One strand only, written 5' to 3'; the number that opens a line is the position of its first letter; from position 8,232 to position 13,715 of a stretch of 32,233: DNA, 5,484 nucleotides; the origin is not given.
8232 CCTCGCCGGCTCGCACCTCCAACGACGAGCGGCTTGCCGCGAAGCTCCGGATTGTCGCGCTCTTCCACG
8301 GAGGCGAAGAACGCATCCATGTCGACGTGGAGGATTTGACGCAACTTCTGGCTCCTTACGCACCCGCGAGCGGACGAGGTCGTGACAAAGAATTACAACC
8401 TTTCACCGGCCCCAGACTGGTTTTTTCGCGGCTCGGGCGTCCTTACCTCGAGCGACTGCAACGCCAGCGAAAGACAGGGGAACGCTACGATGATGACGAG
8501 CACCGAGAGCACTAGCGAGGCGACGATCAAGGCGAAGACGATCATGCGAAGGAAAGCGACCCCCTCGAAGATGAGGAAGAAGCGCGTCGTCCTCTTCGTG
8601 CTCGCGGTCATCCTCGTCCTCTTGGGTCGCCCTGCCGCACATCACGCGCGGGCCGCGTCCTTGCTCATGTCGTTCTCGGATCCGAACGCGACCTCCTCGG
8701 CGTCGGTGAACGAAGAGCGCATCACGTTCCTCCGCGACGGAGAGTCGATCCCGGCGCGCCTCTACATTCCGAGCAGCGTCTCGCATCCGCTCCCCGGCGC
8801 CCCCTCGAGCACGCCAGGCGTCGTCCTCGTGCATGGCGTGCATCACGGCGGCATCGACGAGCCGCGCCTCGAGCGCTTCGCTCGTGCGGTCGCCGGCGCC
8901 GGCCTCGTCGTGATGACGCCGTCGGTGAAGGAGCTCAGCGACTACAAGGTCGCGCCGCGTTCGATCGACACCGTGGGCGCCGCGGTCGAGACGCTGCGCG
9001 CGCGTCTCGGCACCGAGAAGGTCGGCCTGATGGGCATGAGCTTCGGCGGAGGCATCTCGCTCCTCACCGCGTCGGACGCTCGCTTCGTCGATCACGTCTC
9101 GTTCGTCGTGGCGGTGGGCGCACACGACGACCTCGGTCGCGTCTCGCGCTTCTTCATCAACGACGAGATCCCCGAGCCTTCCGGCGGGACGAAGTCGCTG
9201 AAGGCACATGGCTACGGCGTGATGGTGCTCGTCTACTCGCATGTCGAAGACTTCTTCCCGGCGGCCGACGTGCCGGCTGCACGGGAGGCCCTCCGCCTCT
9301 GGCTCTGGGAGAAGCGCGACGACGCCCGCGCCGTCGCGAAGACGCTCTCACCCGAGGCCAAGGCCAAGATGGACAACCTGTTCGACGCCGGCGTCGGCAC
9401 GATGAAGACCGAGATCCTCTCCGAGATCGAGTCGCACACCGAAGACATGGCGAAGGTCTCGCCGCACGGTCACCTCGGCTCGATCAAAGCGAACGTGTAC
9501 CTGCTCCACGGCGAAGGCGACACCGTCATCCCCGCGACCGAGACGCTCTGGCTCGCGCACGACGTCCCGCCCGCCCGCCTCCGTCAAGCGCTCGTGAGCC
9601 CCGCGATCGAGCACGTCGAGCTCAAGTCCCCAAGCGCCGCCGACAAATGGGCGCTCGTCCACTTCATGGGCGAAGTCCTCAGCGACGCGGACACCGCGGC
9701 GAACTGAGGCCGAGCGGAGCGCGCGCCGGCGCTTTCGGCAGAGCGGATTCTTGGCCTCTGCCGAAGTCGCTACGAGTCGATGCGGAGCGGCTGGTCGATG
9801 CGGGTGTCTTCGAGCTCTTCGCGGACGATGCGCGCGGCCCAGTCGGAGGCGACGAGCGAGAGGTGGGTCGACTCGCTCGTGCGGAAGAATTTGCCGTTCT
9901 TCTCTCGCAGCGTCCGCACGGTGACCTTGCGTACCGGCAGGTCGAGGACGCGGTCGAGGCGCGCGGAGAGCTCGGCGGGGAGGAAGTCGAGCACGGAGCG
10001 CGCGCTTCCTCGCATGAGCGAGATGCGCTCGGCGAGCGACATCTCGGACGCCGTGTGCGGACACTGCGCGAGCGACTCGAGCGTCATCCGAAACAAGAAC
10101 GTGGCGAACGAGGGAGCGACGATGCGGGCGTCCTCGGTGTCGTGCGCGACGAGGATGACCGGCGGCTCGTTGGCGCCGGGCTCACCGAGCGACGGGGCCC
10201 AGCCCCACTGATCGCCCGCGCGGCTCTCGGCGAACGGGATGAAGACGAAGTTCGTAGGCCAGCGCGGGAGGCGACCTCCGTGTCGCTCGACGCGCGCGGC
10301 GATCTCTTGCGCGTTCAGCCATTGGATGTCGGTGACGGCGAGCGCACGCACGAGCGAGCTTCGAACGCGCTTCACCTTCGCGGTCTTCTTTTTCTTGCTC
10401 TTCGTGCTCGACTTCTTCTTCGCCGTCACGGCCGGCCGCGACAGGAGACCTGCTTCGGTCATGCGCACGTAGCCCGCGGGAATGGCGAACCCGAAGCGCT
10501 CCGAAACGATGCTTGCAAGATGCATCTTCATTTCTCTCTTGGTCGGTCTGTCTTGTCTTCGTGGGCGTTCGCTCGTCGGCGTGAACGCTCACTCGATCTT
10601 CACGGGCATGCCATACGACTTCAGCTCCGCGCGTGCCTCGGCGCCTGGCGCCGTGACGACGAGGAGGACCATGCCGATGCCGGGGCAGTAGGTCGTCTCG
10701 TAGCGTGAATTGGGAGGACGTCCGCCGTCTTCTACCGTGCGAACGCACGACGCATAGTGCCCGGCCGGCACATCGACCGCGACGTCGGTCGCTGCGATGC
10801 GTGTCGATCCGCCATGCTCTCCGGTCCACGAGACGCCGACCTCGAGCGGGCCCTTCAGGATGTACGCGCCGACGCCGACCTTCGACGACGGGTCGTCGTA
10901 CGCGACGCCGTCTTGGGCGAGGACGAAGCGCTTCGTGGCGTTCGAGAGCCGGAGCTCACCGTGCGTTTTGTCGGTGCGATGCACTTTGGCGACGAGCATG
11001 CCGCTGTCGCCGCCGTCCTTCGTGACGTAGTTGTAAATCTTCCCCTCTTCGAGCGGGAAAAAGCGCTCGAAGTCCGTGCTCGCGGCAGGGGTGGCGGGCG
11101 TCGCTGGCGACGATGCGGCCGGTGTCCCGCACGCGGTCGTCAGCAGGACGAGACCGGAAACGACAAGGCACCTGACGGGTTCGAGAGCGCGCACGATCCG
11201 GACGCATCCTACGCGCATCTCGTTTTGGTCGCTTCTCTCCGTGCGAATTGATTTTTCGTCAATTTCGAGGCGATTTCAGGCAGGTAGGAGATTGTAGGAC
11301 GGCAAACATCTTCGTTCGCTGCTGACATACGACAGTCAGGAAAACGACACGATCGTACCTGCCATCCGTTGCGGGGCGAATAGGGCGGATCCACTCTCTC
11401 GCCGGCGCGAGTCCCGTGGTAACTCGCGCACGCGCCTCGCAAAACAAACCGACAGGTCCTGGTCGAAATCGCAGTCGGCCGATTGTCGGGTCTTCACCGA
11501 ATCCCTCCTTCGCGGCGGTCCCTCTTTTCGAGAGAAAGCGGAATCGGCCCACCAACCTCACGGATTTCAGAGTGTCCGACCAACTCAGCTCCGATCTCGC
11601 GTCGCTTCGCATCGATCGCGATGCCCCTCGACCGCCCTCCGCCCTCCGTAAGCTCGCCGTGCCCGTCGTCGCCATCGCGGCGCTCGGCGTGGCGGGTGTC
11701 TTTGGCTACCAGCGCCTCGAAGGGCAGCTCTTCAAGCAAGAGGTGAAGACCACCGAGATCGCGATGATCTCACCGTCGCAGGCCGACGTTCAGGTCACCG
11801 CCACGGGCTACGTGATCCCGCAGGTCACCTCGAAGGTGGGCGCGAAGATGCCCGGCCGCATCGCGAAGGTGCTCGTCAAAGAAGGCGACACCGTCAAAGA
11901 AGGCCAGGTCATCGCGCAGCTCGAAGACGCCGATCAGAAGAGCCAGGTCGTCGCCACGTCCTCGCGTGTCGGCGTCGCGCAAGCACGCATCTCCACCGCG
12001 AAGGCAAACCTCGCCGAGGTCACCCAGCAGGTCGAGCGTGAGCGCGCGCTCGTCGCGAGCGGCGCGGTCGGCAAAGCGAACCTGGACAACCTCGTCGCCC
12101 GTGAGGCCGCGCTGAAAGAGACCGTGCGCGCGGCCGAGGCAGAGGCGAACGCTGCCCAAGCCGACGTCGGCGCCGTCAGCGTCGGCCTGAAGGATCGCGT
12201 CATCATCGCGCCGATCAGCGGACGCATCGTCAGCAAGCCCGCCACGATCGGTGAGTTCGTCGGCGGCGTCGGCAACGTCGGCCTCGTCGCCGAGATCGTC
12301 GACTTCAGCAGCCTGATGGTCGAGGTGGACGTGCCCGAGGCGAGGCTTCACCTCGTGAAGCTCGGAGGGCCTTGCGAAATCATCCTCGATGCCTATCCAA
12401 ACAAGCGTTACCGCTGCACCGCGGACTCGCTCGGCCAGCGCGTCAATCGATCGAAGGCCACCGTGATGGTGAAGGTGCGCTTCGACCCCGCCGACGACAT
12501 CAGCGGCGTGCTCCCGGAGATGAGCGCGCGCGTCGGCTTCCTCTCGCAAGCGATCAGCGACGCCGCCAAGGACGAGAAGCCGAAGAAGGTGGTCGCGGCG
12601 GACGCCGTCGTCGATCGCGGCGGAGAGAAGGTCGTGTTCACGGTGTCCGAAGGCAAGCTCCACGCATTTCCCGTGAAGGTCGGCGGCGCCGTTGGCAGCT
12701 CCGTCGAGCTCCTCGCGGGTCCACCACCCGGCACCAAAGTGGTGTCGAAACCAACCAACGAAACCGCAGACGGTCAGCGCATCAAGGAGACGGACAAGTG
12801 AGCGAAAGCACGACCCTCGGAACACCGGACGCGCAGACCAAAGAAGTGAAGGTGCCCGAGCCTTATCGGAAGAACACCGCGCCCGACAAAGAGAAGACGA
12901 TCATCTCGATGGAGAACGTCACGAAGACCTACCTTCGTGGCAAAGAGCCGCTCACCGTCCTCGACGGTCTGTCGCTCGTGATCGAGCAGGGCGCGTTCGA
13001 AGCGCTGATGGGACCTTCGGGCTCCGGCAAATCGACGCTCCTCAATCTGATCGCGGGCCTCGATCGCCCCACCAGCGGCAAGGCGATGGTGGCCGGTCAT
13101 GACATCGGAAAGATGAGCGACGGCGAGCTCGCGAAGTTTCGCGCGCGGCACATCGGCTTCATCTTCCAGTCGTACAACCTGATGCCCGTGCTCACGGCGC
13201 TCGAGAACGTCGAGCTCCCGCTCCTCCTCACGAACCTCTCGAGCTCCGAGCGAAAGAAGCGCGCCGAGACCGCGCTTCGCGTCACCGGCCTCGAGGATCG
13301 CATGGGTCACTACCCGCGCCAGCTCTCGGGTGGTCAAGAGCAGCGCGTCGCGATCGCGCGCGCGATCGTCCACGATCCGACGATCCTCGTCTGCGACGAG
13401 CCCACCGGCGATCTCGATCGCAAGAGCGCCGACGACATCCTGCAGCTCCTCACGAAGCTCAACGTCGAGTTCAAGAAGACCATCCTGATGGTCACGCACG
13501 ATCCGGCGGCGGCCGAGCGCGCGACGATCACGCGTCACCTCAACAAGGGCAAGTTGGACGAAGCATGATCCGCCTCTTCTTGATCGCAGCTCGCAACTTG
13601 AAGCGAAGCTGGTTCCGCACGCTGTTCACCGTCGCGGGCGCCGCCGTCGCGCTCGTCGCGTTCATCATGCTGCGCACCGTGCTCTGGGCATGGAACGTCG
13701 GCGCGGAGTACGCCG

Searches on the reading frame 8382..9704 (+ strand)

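Call 10: search_protein_families(library=pfam, proteins=[window:8382-9704:+], max_evalue=0.01)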
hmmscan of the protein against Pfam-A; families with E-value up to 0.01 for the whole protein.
window:8382-9704:+ (441 aa): 4 families
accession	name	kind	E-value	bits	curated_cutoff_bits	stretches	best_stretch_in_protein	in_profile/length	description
PF00561.26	Abhydrolase_1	-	4.3e-07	30.3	25.8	1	194-251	51-109/245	alpha/beta hydrolase fold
PF01738.24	DLH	-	1.4e-05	25.2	21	0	194-237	77-122/217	Dienelactone hydrolase family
PF20434.5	BD-FAE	-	0.00025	21.1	26.8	0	142-232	11-109/215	BD-FAE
PF02129.25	Peptidase_S15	-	0.0071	16.5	23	0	211-407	94-257/262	X-Pro dipeptidyl-peptidase (S15 family)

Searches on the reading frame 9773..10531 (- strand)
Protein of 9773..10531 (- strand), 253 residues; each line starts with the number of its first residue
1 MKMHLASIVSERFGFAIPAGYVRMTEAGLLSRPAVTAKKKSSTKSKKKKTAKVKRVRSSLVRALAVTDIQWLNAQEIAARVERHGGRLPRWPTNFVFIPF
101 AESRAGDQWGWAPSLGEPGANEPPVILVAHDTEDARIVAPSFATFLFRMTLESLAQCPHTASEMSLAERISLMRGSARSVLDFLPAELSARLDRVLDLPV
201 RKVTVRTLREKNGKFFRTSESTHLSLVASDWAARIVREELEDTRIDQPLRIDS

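Call 10: search_protein_families(library=pfam, proteins=[window:9773-10531:-], max_evalue=0.01)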
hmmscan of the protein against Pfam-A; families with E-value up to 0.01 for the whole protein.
window:9773-10531:- (253 aa): 2 families
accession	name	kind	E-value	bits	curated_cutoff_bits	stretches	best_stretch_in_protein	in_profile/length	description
PF09346.15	SMI1_KNR4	-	0.0005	21.1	25.4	1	90-146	73-123/125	SMI1 / KNR4 family (SUKH-1)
PF14568.11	SUKH_6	-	0.0094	16.9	27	0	97-146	72-119/119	SMI1-KNR4 cell-wall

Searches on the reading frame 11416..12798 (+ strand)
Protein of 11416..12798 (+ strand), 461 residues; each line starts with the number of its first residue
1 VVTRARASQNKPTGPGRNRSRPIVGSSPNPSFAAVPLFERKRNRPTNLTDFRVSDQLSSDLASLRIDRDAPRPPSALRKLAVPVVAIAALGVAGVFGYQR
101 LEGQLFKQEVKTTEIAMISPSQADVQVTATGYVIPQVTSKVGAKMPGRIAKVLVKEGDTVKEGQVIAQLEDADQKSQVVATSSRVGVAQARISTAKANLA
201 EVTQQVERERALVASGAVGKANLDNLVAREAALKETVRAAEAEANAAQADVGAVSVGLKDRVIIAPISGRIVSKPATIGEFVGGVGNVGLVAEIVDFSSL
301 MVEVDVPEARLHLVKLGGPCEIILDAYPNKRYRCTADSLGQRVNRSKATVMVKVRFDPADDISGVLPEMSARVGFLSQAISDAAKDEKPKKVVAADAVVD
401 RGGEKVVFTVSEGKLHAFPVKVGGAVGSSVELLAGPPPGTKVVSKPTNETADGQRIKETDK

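Call 10: search_protein_families(library=pfam, proteins=[window:11416-12798:+], max_evalue=0.01)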
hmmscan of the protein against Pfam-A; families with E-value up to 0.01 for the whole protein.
window:11416-12798:+ (461 aa): 5 families
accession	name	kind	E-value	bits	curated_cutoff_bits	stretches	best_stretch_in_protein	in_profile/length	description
PF13437.12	HlyD_3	-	3.4e-16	60.3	22.2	1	262-359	1-96/106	HlyD family secretion protein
PF16576.10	HlyD_D23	-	5.6e-15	55.6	30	1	126-360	5-205/214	Barrel-sandwich domain of CusB or HlyD membrane-fusion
PF13533.13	Biotin_lipoyl_2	-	2.1e-08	34.2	29.8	1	141-170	3-32/32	Biotin-lipoyl like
PF00364.28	Biotin_lipoyl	-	7.6e-05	22.9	22.1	1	144-170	11-37/73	Biotin-requiring enzyme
PF13375.12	RnfC_N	-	0.0061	17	25.6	1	147-183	39-74/101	RnfC Barrel sandwich hybrid domain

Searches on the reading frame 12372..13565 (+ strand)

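Call 10: search_protein_families(library=pfam, proteins=[window:12372-13565:+], max_evalue=0.01)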
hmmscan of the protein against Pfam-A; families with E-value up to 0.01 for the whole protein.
window:12372-13565:+ (398 aa): 6 families
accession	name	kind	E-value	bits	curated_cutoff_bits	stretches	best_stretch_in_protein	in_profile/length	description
PF00005.33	ABC_tran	-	8.3e-34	117.6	25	1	197-345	1-136/137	ABC transporter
PF13304.12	AAA_21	-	0.00056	20.5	27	0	211-230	3-22/304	AAA domain, putative AbiEii toxin, Type IV TA system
PF03193.22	RsgA_GTPase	-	0.0012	19.1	30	1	200-229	100-128/174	RsgA GTPase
PF13555.12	AAA_29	-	0.0028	17.8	27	1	207-224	23-39/61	P-loop containing region of AAA domain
PF02463.25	SMC_N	-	0.0039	17.1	40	0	208-227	25-44/220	RecF/RecN/SMC N terminal domain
PF13191.12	AAA_16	-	0.0076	17.2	32.6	0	212-361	29-157/167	AAA ATPase domain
